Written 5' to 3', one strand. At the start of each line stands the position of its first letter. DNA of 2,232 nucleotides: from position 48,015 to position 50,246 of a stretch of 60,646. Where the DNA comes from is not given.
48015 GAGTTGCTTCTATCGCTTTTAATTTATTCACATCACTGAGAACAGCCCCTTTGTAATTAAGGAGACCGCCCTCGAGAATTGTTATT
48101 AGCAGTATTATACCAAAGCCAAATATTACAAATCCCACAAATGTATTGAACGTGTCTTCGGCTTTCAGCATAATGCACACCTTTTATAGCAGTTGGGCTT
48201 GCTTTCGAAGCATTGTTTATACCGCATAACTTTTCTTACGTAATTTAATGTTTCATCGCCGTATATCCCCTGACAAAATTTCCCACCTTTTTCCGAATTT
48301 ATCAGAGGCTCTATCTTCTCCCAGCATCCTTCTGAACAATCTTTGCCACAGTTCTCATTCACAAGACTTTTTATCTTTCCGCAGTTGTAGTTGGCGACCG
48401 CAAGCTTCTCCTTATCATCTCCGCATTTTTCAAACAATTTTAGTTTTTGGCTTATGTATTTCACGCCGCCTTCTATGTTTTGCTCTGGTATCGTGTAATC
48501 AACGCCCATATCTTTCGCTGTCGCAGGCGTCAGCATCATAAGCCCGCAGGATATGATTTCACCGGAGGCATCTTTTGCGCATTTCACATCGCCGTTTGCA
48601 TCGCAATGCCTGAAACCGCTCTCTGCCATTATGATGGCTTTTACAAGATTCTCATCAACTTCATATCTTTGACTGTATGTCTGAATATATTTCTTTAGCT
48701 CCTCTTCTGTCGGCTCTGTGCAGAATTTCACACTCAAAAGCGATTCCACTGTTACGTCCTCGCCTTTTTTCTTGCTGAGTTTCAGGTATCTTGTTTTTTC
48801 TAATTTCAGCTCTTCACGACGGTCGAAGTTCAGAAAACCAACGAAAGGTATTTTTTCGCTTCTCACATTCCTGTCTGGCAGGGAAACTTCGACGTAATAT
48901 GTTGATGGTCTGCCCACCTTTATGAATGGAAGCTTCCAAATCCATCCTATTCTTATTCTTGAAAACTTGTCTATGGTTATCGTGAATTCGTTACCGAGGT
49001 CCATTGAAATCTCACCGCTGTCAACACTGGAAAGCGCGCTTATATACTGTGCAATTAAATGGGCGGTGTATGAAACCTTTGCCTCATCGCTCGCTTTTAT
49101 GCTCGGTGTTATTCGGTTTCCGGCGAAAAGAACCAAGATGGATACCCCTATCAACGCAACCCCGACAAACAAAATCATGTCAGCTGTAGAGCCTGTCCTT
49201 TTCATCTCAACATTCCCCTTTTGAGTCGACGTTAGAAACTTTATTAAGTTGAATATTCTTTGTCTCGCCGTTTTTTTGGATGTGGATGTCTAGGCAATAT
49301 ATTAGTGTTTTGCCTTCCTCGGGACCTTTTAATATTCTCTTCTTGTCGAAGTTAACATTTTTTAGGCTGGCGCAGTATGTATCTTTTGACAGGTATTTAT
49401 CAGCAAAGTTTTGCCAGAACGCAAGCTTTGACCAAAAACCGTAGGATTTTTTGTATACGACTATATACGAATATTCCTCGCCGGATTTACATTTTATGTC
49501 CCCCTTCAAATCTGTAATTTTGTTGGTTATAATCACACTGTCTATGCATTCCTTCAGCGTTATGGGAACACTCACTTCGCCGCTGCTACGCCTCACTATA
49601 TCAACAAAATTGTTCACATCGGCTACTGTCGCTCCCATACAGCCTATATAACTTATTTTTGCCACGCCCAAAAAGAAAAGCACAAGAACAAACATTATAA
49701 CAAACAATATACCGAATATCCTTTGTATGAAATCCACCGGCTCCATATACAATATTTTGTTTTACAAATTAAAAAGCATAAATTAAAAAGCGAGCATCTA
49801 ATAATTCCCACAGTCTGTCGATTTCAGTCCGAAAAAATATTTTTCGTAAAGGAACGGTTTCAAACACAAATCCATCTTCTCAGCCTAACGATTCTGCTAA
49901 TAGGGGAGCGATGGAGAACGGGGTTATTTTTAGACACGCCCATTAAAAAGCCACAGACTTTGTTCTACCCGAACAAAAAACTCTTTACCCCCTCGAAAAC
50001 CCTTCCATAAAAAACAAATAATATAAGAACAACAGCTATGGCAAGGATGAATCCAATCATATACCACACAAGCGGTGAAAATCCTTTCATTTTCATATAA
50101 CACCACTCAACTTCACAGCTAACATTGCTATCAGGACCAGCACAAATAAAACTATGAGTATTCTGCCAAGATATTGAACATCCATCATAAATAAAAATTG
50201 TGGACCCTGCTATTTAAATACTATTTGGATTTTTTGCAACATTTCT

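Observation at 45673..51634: Eleven-gene operon of prepilin-like, N-terminally anchored proteins that includes two murein hydrolases, in an archaeal genome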

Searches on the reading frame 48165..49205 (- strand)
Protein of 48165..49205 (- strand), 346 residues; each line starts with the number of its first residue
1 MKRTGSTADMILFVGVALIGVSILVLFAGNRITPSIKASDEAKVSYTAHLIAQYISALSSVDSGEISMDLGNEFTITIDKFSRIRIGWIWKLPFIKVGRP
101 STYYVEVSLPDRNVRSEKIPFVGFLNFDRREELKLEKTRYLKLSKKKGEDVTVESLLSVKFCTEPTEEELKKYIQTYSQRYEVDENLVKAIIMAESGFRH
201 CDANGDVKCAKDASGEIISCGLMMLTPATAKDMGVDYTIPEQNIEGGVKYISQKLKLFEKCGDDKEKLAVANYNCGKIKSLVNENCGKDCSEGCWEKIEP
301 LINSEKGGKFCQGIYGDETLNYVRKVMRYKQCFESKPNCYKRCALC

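Call 5: search_protein_families(library=pfam, max_evalue=0.1, proteins=[window:48165-49205:-])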
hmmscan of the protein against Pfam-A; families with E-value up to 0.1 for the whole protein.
window:48165-49205:- (346 aa): 2 families
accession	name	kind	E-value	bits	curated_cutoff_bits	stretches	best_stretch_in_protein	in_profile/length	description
PF01464.25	SLT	-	1.3e-14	54.2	21.3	1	173-278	2-99/117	Transglycosylase SLT domain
PF13702.11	Lysozyme_like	-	0.017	15.2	25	0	239-277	58-95/165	Lysozyme-like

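Call 6: search_protein_families(library=ncbifam, max_evalue=0.1, proteins=[window:48165-49205:-])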
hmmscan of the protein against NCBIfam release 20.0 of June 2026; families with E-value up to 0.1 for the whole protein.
window:48165-49205:- (346 aa): 3 families
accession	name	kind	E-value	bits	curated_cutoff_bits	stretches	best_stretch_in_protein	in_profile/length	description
NF008112.0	PRK10859.1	equivalog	3.4e-11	42.3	354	1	220-277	327-387/483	membrane-bound lytic murein transglycosylase MltF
NF047373.1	BB0259_flg_lyt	exception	7.8e-06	24.9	234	1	172-276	550-646/705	flagellar assembly lytic transglycosylase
NF008670.0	PRK11671.1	equivalog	0.029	13.5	375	1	149-216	168-243/359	membrane-bound lytic murein transglycosylase MltC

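Call 12: find_encoding_contigs(protein=window:48165-49205:-, flank=10000, max_places=6)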
Protein window:48165-49205:- (346 aa): 1 contig read that carries it; 1 place shown.
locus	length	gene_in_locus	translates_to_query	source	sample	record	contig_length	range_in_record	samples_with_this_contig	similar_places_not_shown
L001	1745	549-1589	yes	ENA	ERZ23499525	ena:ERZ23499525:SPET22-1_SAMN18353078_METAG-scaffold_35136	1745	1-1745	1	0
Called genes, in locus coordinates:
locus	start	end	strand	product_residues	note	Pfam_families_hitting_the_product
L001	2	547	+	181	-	?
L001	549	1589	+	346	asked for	PF01464:SLT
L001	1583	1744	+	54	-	?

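Call 13: find_homologous_proteins(query=window:48165-49205:-)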
Query window:48165-49205:- (346 aa): 38 proteins with E <= 0.001 among 2400 candidates.
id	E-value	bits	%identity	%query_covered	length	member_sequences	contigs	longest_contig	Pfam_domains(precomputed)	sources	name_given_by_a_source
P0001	2.3e-231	785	100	100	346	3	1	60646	PF01464.26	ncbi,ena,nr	ncbi:MAG: transglycosylase SLT domain-containing protein [Candidatus Aenigmarchaeota archaeon]|nr:tr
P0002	1.4e-64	236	38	97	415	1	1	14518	PF01464.26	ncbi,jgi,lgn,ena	-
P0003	8.1e-47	178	33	97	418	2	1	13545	PF01464.26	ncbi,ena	-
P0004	4.3e-41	159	37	98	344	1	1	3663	PF01464.26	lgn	-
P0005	5.3e-35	139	34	94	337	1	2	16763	PF01464.26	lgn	-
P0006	6.7e-11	60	47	30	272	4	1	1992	PF13702.12,PF01464.26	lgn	-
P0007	1.5e-10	59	43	36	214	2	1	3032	PF01464.26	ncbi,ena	-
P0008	3.2e-10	58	41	32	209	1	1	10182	PF01464.26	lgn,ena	-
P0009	4.4e-9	54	44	32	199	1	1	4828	PF01464.26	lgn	-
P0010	5.0e-9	54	49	33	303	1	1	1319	PF01464.26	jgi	jgi:hypothetical protein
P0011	1.2e-8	53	44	30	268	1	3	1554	PF01464.26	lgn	-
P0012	1.7e-8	52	38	47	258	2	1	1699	PF13511.12,PF01464.26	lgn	-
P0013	2.0e-8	52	47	25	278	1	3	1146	PF01464.26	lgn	-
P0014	2.1e-8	52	32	52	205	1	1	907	PF01464.26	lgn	-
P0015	2.7e-8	51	35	46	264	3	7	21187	PF13702.12,PF10135.15,PF01464.26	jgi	jgi:soluble lytic murein transglycosylase-like protein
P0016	4.1e-8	51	36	47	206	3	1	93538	PF01464.26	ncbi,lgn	-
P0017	4.4e-8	51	35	49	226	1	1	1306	PF01464.26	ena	-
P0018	4.7e-8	51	32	52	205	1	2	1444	PF01464.26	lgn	-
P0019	5.1e-8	51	45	31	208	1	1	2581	PF01464.26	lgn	-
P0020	1.2e-7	49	40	32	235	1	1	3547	PF13406.12,PF01464.26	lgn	-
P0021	1.4e-7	49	40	32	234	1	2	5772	PF13406.12,PF01464.26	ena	-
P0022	1.4e-7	49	40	32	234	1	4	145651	PF13406.12,PF01464.26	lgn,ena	-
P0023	2.2e-7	49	33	52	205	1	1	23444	PF01464.26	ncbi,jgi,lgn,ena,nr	ncbi:MAG TPA: lytic transglycosylase domain-containing protein [Desulfomonilaceae bacterium]|nr:lyti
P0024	2.6e-7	48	45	32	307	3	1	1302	PF13406.12,PF01464.26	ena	-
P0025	3.1e-7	48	34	47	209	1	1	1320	PF13406.12,PF01464.26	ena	-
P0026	3.6e-7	48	34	47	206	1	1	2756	PF01464.26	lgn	-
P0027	8.4e-7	47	46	31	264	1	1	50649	PF01464.26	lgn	-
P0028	8.9e-7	46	32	52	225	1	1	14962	PF01464.26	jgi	jgi:hypothetical protein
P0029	1.0e-6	46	34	46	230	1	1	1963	PF01464.26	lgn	-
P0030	2.0e-6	45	36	43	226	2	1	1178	PF01464.26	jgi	jgi:hypothetical protein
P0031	2.2e-6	45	38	32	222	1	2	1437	PF01464.26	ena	-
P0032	2.7e-6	45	38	44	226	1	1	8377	PF01464.26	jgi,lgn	jgi:soluble lytic murein transglycosylase-like protein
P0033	4.1e-6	44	35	40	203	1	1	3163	PF13406.12,PF01464.26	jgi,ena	-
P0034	6.9e-6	44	30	52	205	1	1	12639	PF01464.26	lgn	-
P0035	4.5e-5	41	35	36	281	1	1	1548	PF10135.15,PF01464.26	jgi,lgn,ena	-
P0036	7.9e-5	40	30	60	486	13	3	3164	PF00497.26,PF01464.26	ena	-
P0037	2.8e-4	38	34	45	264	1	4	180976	PF13702.12,PF10135.15,PF01464.26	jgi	jgi:soluble lytic murein transglycosylase-like protein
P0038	4.5e-4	38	37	45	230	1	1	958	PF13511.12,PF13406.12,PF01464.26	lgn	-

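Call 14: find_encoding_contigs(protein=P0002, flank=10000, max_places=3)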
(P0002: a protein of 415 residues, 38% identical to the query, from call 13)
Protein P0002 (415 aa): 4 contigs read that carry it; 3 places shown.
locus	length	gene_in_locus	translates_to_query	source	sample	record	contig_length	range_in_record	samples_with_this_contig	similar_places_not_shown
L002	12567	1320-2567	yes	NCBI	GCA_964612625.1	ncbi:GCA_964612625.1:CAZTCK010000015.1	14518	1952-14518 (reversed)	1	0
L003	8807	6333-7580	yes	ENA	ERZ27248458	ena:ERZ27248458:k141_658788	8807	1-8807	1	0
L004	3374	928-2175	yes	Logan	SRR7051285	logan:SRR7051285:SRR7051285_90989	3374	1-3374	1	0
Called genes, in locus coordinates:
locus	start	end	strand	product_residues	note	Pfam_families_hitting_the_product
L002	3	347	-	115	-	?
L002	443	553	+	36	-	-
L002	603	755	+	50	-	-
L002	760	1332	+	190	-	-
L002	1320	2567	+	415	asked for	PF01464:SLT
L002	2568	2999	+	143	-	-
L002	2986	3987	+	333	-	PF01551:Peptidase_M23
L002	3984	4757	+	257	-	-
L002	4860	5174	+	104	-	PF01918:Alba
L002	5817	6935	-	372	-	PF00579:tRNA-synt_1b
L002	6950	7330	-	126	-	-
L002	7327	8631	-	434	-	PF00291:PALP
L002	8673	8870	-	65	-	-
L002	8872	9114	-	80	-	-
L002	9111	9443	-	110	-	-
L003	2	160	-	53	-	?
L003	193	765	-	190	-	PF04079:SMC_ScpB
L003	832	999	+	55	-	-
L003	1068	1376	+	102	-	-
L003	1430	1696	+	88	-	-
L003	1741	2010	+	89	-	-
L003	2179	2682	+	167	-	-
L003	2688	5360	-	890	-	-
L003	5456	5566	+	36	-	-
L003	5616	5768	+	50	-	-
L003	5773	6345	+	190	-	-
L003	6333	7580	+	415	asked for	PF01464:SLT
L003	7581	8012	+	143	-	-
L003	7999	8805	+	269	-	?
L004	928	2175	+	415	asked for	PF01464:SLT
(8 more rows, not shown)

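Call 15: find_encoding_contigs(protein=P0003, flank=10000, max_places=3)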
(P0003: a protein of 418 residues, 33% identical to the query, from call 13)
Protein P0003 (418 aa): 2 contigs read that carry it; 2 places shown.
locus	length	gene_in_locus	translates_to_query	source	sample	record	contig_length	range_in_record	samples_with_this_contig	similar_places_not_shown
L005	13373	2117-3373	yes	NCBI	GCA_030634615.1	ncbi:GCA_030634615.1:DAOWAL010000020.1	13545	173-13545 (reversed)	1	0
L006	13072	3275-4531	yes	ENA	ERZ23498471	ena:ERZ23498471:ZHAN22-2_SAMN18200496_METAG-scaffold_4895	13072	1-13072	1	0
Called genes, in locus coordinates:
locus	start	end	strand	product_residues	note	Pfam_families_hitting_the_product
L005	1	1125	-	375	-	?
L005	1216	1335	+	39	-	-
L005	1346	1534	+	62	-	-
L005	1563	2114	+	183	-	-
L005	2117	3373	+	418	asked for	PF01464:SLT (weak)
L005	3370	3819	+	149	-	-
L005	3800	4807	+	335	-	PF01551:Peptidase_M23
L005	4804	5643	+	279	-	-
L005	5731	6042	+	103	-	PF01918:Alba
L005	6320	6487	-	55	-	-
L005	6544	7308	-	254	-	PF03692:CxxCxxCC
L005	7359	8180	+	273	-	-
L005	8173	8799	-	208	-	PF22175:Ogg-HhH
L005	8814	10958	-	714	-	PF00403:HMA, PF00122:E1-E2_ATPase, PF00702:Hydrolase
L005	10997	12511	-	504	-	PF00403:HMA, PF02683:DsbD_TM (weak), PF13386:DsbD_2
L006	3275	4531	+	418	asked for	PF01464:SLT (weak)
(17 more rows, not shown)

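Call 16: find_encoding_contigs(protein=P0005, flank=10000, max_places=3)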
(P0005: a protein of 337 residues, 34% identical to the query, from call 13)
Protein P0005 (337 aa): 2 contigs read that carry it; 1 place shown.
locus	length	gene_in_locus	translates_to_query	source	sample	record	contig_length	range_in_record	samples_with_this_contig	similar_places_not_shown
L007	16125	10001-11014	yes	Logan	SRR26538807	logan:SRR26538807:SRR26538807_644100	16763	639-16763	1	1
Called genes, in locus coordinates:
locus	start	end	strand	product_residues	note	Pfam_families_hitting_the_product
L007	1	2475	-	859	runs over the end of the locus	PF13229:Beta_helix, PF05048:NosD, PF13229:Beta_helix (weak), PF13620:CarboxypepD_reg (faint)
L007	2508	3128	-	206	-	PF04079:SMC_ScpB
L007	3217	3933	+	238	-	PF01464:SLT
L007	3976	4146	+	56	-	-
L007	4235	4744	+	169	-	-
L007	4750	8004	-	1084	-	-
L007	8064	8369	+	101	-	-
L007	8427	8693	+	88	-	-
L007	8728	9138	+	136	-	-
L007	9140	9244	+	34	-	-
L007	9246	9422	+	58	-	-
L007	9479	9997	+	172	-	-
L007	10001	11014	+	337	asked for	PF01464:SLT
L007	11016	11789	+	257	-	-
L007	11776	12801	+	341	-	PF01551:Peptidase_M23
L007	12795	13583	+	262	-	-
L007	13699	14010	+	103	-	PF01918:Alba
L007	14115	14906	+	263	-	PF01841:Transglut_core (weak)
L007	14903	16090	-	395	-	PF00004:AAA, PF25361:AAA_lid_RFC1, PF21960:RCF1-5-like_lid (weak)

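Call 47: predict_structure(alignment_id=A4)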
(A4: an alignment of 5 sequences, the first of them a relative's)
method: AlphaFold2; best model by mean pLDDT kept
length: 346 residues; sequences in the alignment: 5
mean_pLDDT: 75.5   pTM: 0.54
mean pLDDT of the five models: 75.5, 73.2, 68.9, 67.9, 67.3
residues with pLDDT >= 90: 99; 70-90: 151; 50-70: 40; < 50: 56
segments of 3 or more residues with pLDDT < 50: 1-37, 84-96, 159-161
pLDDT, mean of each block of 10 residues (from residue 1): 32 34 36 41 83 84 74 87 46 50 91 87 78 87 86 72 72 93 94 73 66 71 81 83 91 94 94 89 88 89 80 67 91 88 68
secondary structure, 60 per line:
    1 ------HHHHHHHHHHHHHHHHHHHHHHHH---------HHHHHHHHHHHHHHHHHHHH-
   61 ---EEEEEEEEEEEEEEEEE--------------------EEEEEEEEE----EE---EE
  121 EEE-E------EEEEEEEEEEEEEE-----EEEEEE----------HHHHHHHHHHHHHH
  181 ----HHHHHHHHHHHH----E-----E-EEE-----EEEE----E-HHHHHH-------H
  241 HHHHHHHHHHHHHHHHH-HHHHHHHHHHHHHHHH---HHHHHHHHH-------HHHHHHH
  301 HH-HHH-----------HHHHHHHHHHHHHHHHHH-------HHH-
elements in order: H7-30 H40-59 E64-80 E101-109 E119-123 E132-145 E151-156 H167-180 H185-196 E209-211 E217-220 H227-232 H240-257 H259-274 H278-286 H294-302 H318-335

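Call 51: fold_search(model_id=the predicted structure, library=pdb)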
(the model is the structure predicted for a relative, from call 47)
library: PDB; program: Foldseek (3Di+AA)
matches with E <= 10: 347; with E <= 0.001: 48
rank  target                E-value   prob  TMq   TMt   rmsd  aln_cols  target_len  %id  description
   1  5aa3_F                5.3e-07  1.00  0.35  0.29   5.2       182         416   21  Crystal structure of MltF from Pseudomonas aeruginosa in the presence of tetrasaccharide and tetrapeptide (released 2016-10-12)
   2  5aa1_B                7.9e-07  1.00  0.36  0.30   4.8       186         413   23  Crystal structure of MltF from Pseudomonas aeruginosa in complex with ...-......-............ (released 2016-10-12)
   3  4oxv                  9.9e-07  1.00  0.34  0.28   4.6       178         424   24  Crystal structure of MltF from Pseudomonas aeruginosa complexed with valine (released 2015-03-18)
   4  5aa1_A                1.2e-06  1.00  0.36  0.31   4.6       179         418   24  Crystal structure of MltF from Pseudomonas aeruginosa in complex with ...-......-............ (released 2016-10-12)
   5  5aa1_C                1.5e-06  1.00  0.35  0.29   5.0       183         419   22  Crystal structure of MltF from Pseudomonas aeruginosa in complex with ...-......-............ (released 2016-10-12)
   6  5aa3_L                2.1e-06  1.00  0.36  0.30   4.7       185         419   22  Crystal structure of MltF from Pseudomonas aeruginosa in the presence of tetrasaccharide and tetrapeptide (released 2016-10-12)
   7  4p0g_A                2.1e-06  1.00  0.33  0.27   5.0       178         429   25  Crystal structure of MltF from Pseudomonas aeruginosa complexed with bulgecin and muropeptide (released 2015-03-18)
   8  5aa4_B                2.3e-06  1.00  0.36  0.30   4.7       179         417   23  Crystal structure of MltF from Pseudomonas aeruginosa in complex with cell-wall tetrapeptide (released 2016-10-12)
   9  4p11                  2.3e-06  1.00  0.33  0.27   5.1       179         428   24  Native crystal structure of MltF Pseudomonas aeruginosa (released 2015-03-18)
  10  5aa3_D                3.1e-06  1.00  0.34  0.29   5.2       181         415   22  Crystal structure of MltF from Pseudomonas aeruginosa in the presence of tetrasaccharide and tetrapeptide (released 2016-10-12)
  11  5aa3_C                3.5e-06  1.00  0.36  0.30   4.3       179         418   24  Crystal structure of MltF from Pseudomonas aeruginosa in the presence of tetrasaccharide and tetrapeptide (released 2016-10-12)
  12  5aa2_B                3.7e-06  1.00  0.36  0.30   4.9       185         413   22  Crystal structure of MltF from Pseudomonas aeruginosa in complex with NAM-pentapeptide. (released 2016-10-12)
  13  5aa2_A                4.3e-06  1.00  0.36  0.30   5.0       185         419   22  Crystal structure of MltF from Pseudomonas aeruginosa in complex with NAM-pentapeptide. (released 2016-10-12)
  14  5aa1_D                4.6e-06  1.00  0.36  0.31   4.6       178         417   24  Crystal structure of MltF from Pseudomonas aeruginosa in complex with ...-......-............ (released 2016-10-12)
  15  5aa2_C                4.9e-06  1.00  0.36  0.30   4.6       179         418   22  Crystal structure of MltF from Pseudomonas aeruginosa in complex with NAM-pentapeptide. (released 2016-10-12)
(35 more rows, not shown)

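Call 77: search_protein_families(library=pfam, max_evalue=0.01, proteins=[L007:4750-8004:-, L003:2688-5360:-, L007:4235-4744:+])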
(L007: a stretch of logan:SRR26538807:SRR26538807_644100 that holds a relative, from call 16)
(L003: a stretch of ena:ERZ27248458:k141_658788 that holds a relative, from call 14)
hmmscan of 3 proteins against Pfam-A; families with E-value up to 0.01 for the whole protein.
L007:4750-8004:- (1084 aa): 0 families

L003:2688-5360:- (890 aa): 0 families

L007:4235-4744:+ (169 aa): 0 families

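Call 95: search_solved_structures(query=window:48165-49205:-, max_evalue=0.001, show_alignments=1)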
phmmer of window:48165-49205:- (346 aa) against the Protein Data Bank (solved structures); distinct sequences matched with E-value up to 0.001: 12.
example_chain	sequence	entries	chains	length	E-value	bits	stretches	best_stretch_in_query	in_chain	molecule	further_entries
4oyv_A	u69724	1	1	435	0.00041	22.9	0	220-329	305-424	Membrane-bound lytic murein transglycosylase F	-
4oz9_A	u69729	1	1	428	0.00041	22.9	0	220-329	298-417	Membrane-bound lytic murein transglycosylase F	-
4owd_A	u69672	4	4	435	0.00043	22.8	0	220-329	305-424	Membrane-bound lytic murein transglycosylase F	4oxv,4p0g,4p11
5aa4_B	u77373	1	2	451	0.00043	22.8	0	220-330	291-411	MEMBRANE-BOUND LYTIC MUREIN TRANSGLYCOSYLASE F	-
5a5x_A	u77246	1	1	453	0.00043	22.8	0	220-330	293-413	MEMBRANE-BOUND LYTIC MUREIN TRANSGLYCOSYLASE F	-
5aa4_A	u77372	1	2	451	0.00044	22.8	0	220-330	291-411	MEMBRANE-BOUND LYTIC MUREIN TRANSGLYCOSYLASE F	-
5a5x_B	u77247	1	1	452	0.00044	22.8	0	220-330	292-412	MEMBRANE-BOUND LYTIC MUREIN TRANSGLYCOSYLASE F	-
5aa1_A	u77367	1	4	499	0.00054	22.5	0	220-330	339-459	MEMBRANE-BOUND LYTIC MUREIN TRANSGLYCOSYLASE F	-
5aa2_D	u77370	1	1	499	0.00054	22.5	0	220-330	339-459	MEMBRANE-BOUND LYTIC MUREIN TRANSGLYCOSYLASE F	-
5aa3_A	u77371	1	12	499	0.00055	22.4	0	220-330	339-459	MEMBRANE-BOUND LYTIC MUREIN TRANSGLYCOSYLASE F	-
5aa2_A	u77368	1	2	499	0.00057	22.4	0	220-329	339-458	MEMBRANE-BOUND LYTIC MUREIN TRANSGLYCOSYLASE F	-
5aa2_B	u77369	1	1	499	0.0006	22.3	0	220-330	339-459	MEMBRANE-BOUND LYTIC MUREIN TRANSGLYCOSYLASE F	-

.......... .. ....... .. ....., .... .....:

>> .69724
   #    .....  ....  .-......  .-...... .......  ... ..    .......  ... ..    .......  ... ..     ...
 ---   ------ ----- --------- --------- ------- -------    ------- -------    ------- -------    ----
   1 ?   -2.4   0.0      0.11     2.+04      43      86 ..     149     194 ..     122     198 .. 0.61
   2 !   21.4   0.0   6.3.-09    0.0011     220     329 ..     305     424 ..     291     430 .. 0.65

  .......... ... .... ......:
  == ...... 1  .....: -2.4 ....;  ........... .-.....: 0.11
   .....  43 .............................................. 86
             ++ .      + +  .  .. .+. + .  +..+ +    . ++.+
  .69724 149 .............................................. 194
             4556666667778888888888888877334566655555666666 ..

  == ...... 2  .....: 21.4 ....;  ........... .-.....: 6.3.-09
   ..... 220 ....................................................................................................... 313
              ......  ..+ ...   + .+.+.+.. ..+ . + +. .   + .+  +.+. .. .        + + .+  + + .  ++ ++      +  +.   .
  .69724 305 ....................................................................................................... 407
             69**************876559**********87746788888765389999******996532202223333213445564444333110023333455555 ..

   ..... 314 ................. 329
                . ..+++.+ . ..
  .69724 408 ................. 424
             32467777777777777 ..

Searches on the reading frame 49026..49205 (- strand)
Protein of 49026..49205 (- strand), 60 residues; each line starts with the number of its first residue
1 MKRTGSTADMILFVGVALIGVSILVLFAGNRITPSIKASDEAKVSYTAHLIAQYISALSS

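Call 69: search_protein_families(library=pfam, max_evalue=10, proteins=[window:49026-49205:-])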
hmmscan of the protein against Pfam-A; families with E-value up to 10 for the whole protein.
seq(60 aa): 1 family
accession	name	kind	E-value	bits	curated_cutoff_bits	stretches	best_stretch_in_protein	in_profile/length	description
PF21222.2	Lamp2_2nd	-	2.1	8.6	27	1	14-28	5-19/32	Lysosome-associated membrane glycoprotein 2, transmembrane segment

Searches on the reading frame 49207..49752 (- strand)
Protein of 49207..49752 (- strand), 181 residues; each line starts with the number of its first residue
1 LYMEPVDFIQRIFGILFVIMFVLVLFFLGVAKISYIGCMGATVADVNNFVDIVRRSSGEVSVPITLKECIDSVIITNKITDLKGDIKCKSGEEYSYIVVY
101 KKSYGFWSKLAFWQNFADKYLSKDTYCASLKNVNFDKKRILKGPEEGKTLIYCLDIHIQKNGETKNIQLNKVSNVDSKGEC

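Call 5: search_protein_families(library=pfam, max_evalue=0.1, proteins=[window:49207-49752:-])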
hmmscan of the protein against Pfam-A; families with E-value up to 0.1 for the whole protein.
window:49207-49752:- (181 aa): 0 families

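Call 6: search_protein_families(library=ncbifam, max_evalue=0.1, proteins=[window:49207-49752:-])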
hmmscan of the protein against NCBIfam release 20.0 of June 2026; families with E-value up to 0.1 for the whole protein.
window:49207-49752:- (181 aa): 0 families

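Call 90: search_solved_structures(query=A9, max_evalue=1)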
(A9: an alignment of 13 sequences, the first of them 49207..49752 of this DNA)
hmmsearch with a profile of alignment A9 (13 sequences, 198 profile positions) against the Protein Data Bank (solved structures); distinct sequences matched with E-value up to 1: 0.

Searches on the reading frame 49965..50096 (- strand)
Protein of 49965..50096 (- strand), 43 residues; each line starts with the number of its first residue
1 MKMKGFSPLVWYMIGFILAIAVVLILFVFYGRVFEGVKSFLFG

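Call 5: search_protein_families(library=pfam, max_evalue=0.1, proteins=[window:49965-50096:-])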
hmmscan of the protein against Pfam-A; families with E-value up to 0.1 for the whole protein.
window:49965-50096:- (43 aa): 1 family
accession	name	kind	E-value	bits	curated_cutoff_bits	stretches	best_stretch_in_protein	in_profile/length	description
PF23906.1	DUF7248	-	0.091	13.2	27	1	5-31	8-34/58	Family of unknown function (DUF7248)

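Call 6: search_protein_families(library=ncbifam, max_evalue=0.1, proteins=[window:49965-50096:-])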
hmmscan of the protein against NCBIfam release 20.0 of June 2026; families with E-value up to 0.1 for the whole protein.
window:49965-50096:- (43 aa): 0 families
